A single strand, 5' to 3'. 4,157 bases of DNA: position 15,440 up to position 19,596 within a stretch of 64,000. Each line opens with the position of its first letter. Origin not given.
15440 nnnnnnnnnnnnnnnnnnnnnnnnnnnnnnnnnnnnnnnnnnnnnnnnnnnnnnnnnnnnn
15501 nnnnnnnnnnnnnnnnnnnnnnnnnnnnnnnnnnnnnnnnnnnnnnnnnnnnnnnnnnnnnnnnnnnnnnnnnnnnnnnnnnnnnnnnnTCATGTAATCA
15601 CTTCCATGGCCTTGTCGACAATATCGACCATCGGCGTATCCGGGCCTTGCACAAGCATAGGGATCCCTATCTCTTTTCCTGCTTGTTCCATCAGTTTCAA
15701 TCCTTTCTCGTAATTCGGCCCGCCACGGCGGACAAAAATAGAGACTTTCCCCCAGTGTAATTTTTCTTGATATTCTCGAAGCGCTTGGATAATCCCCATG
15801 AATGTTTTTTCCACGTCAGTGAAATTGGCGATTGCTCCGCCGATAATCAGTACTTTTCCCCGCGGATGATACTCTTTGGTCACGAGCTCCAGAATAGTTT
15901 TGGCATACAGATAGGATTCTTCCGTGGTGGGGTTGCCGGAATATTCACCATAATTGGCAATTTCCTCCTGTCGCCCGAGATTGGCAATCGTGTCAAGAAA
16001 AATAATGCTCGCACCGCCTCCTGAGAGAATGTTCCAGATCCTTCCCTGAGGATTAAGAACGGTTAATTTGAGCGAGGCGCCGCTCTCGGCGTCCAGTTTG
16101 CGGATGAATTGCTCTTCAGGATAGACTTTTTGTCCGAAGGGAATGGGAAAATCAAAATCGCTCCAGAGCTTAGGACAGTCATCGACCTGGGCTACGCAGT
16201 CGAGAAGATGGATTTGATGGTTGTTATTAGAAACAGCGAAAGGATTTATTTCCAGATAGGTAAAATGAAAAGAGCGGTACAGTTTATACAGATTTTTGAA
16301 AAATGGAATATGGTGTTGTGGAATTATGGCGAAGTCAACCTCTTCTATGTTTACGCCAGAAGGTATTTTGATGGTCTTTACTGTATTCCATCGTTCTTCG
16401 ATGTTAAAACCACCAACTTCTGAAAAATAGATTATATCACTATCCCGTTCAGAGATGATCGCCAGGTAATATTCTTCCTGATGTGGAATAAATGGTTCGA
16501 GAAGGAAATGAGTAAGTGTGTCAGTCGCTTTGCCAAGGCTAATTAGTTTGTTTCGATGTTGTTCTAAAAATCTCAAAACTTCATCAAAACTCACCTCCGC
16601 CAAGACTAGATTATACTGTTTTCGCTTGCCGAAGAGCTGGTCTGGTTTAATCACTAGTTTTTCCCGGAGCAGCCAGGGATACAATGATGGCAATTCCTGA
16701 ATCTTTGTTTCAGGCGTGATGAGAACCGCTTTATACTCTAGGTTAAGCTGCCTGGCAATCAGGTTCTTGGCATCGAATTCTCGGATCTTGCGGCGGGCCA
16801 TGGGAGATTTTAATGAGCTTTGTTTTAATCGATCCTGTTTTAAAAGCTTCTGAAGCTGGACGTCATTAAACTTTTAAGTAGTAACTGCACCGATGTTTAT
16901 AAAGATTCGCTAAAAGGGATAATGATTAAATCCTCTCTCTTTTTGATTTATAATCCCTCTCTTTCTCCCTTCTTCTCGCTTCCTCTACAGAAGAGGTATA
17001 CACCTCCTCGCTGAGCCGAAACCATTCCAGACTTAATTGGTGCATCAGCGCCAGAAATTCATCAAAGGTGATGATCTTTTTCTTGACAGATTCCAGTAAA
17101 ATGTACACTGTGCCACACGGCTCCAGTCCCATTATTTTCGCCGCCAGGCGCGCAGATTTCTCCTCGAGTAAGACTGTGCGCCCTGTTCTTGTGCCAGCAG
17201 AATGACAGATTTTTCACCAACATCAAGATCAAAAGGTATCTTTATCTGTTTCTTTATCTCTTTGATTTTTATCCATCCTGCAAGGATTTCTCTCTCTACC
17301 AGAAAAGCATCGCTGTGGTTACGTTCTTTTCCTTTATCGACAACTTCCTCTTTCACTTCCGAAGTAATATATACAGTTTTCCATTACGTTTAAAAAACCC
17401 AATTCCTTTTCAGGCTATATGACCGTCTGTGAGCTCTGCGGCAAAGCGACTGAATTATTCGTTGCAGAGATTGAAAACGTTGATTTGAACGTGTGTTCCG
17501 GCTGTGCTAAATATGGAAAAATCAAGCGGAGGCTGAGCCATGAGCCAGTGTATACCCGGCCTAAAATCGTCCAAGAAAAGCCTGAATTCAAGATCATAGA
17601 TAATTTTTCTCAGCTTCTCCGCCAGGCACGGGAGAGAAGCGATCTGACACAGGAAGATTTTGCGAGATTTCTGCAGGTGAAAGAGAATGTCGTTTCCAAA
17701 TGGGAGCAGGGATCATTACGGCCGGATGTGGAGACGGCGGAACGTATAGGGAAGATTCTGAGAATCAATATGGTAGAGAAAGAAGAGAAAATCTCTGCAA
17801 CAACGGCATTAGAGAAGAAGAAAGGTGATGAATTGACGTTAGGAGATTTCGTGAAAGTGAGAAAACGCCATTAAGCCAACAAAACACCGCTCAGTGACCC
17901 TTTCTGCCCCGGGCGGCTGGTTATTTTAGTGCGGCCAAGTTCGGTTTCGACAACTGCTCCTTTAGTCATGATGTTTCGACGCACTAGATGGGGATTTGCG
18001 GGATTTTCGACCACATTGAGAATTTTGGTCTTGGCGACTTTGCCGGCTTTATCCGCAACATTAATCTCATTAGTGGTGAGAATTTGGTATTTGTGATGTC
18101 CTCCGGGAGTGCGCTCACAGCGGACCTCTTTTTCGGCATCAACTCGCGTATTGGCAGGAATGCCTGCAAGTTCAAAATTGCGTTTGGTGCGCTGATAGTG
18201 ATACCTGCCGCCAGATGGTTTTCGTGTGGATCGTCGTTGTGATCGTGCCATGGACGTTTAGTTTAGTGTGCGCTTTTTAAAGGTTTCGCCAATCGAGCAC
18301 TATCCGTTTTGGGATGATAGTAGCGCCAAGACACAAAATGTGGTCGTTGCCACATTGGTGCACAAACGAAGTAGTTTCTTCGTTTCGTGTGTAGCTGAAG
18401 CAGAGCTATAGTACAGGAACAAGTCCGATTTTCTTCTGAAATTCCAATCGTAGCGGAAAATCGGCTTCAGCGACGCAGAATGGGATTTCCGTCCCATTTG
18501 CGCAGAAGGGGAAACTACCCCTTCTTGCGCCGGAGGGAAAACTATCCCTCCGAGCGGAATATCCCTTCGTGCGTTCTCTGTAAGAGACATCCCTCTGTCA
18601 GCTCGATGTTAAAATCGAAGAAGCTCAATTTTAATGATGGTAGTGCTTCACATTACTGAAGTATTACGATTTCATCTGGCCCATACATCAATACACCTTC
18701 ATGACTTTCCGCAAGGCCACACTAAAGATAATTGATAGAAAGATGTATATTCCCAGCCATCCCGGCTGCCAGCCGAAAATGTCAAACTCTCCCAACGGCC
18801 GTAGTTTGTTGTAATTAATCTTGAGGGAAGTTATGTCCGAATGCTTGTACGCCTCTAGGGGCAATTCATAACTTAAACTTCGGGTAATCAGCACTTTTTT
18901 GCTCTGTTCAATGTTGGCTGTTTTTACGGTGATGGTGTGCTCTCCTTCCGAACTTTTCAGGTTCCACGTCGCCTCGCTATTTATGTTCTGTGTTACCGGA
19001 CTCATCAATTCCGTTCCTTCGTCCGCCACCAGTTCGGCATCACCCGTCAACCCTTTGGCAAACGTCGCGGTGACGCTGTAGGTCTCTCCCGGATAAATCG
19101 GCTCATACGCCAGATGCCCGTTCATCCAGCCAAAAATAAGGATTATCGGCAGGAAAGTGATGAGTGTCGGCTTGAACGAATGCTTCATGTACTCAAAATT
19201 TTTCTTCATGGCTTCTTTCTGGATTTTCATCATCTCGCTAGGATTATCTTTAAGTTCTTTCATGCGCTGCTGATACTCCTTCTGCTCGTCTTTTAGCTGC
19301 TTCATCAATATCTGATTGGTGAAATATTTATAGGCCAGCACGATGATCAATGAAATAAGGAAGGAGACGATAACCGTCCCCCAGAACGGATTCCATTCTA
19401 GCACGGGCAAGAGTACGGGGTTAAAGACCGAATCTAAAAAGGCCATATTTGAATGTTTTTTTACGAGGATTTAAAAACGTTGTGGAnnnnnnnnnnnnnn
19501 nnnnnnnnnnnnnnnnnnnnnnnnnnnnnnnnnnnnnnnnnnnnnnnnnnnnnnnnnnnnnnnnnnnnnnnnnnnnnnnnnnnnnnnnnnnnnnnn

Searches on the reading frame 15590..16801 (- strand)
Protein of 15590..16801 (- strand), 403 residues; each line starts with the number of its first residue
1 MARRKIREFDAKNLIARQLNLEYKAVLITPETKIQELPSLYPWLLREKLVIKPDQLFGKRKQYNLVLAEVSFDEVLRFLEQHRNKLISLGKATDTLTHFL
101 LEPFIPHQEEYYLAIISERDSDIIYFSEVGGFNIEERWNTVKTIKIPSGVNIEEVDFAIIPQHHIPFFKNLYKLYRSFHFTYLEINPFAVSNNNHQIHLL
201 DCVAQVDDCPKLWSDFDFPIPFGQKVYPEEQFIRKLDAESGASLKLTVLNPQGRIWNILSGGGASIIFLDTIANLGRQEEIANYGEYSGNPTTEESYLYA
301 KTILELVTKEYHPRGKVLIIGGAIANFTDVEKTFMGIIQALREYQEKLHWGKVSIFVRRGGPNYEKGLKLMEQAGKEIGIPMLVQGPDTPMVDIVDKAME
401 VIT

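Call 3: search_protein_families(library=pfam, proteins=[window:15590-16801:-], max_evalue=1)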
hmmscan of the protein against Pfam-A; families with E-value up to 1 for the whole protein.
window:15590-16801:- (403 aa): 3 families
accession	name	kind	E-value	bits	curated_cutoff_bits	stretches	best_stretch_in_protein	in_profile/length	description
PF16114.10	Citrate_bind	-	1.3e-74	250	26.8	1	225-400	2-176/177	ATP citrate lyase citrate-binding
PF24948.1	Citrate_synth_N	-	8.4e-56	189.4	83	1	3-210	2-224/232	ATP-citrate synthase ATP-grasp domain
PF08442.15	ATP-grasp_2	-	4.7e-06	26.8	29.5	1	6-189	2-201/202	ATP-grasp domain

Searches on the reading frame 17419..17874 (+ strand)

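Call 3: search_protein_families(library=pfam, proteins=[window:17419-17874:+], max_evalue=1)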
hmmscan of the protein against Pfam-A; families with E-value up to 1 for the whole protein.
window:17419-17874:+ (151 aa): 10 families
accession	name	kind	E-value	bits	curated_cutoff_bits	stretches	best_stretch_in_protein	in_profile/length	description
PF01381.28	HTH_3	-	5.4e-11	42.8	23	1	67-119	1-53/55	Helix-turn-helix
PF13560.12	HTH_31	-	1.1e-10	42.1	27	1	63-115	2-55/64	Helix-turn-helix domain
PF13413.12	HTH_25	-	0.0016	18.7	24.6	1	66-98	1-33/62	Helix-turn-helix domain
PF24250.1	HVO_2718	-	0.0061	16.8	30.3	1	3-35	17-50/173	Transcription regulator HVO_2718-like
PF12844.13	HTH_19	-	0.0093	16.3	30.2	1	65-110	2-47/64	Helix-turn-helix domain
PF15731.11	MqsA_antitoxin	-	0.024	15.2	30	1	18-106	29-113/131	Antitoxin component of bacterial toxin-antitoxin system, MqsA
PF13443.12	HTH_26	-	0.03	15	22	1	68-118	3-54/63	Cro/C1-type HTH DNA-binding domain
PF24978.1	Death_Lrrd1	-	0.077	13.8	27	1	77-133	13-67/89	Lrrd1 death domain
PF20432.4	Xre-like-HTH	-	0.089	13.5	25.8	1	66-115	14-63/63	Antitoxin Xre-like helix-turn-helix domain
PF03691.19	UPF0167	-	0.25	11.6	25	1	2-41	21-63/174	Uncharacterised protein family (UPF0167)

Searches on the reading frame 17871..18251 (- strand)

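Call 3: search_protein_families(library=pfam, proteins=[window:17871-18251:-], max_evalue=1)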
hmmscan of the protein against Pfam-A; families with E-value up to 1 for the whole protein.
window:17871-18251:- (126 aa): 2 families
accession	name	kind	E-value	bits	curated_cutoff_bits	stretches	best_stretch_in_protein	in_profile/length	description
PF01201.27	Ribosomal_S8e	-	7e-34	117.4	30.2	1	5-125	2-133/133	Ribosomal protein S8e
PF01199.23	Ribosomal_L34e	-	0.81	10.4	27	0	3-25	16-38/94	Ribosomal protein L34e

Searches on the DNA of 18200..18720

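Call 80: search_rna_families(source=window, start=18200, end=18720, threshold=evalue, max_evalue=1)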
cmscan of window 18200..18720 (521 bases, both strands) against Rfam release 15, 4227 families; matches with E-value up to 1: 2.
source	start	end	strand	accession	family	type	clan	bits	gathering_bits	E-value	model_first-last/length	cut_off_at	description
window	18475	18532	-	RF00043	Plasmid_R1162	Gene; antisense;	-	19.1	55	0.75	1-75/75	no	R1162-like plasmid antisense RNA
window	18425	18464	-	RF00556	L19_leader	Cis-reg; leader;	-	17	36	0.84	1-42/42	no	Ribosomal protein L19 leader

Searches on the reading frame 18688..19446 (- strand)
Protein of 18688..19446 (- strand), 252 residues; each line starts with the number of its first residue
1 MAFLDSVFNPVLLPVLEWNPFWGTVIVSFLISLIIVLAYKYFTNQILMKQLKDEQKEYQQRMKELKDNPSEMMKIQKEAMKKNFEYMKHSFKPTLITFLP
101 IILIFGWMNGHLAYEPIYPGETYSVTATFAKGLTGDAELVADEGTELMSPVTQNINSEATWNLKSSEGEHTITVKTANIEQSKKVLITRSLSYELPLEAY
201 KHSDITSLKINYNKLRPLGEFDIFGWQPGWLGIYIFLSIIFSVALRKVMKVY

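Call 3: search_protein_families(library=pfam, proteins=[window:18688-19446:-], max_evalue=1)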
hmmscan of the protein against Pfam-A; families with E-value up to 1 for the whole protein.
window:18688-19446:- (252 aa): 12 families
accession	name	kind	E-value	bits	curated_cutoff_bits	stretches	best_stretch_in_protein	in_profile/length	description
PF01956.21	EMC3_TMCO1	-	2e-14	54.2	27.1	1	14-113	6-113/169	Integral membrane protein EMC3/TMCO1-like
PF13858.11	DUF4199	-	9.6e-06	26.6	32.3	1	23-107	72-153/165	Protein of unknown function (DUF4199)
PF09991.14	DUF2232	-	0.0019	17.9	27.8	1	24-109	91-176/290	Predicted membrane protein (DUF2232)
PF03137.26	OATP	-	0.0022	16.8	25.8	1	21-136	216-337/545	Organic Anion Transporter Polypeptide (OATP) family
PF08397.16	IMD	-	0.0026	17.7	26.2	1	44-83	97-137/219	IRSp53/MIM homology domain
PF16640.11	Big_3_5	-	0.011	16.7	35.5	1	117-174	8-67/88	Bacterial Ig-like domain (group 3)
PF02096.25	60KD_IMP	-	0.011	16.1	35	1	25-127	6-90/163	60Kd inner membrane protein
PF10864.13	DUF2663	-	0.022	15.6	25.2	1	28-92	55-121/127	Protein of unknown function (DUF2663)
PF17200.10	sCache_2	-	0.034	14.5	25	1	140-184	60-104/155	Single Cache domain 2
PF05467.16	Herpes_U47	-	0.052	12.1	25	1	80-213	206-326/677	Herpesvirus glycoprotein U47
PF09392.15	T3SS_needle_F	-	0.061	14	29.4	1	45-78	6-42/71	Type III secretion needle MxiH, YscF, SsaG, EprI, PscF, EscF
PF10110.14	GPDPase_memb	-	0.67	9.1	29.6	0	77-120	197-240/321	Membrane domain of glycerophosphoryl diester phosphodiesterase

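Call 4: search_protein_families(library=ncbifam, proteins=[window:18688-19446:-], max_evalue=1)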
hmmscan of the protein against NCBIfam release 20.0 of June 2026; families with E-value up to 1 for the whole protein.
window:18688-19446:- (252 aa): 5 families
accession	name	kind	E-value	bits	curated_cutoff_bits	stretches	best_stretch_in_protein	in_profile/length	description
NF041554.1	SA1362_fam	subfamily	0.003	17.6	42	1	21-66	27-69/70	SA1362 family protein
NF045844.1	BC85_0335_fam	subfamily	0.015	15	65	1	24-85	7-68/215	BC85_0335 family putative methyltransferase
TIGR03592.1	yidC_oxa1_cterm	subfamily_domain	0.053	13.6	84.3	1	23-101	5-80/191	membrane protein insertase YidC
TIGR01842.1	type_I_sec_PrtD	subfamily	0.13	10.8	510.15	1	1-91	121-209/544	type I secretion system permease/ATPase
NF000472.1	vanY_AFMPt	exception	0.16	11.2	425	1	33-84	2-52/283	VanY-A/VanY-F/VanY-M family D-Ala-D-Ala carboxypeptidase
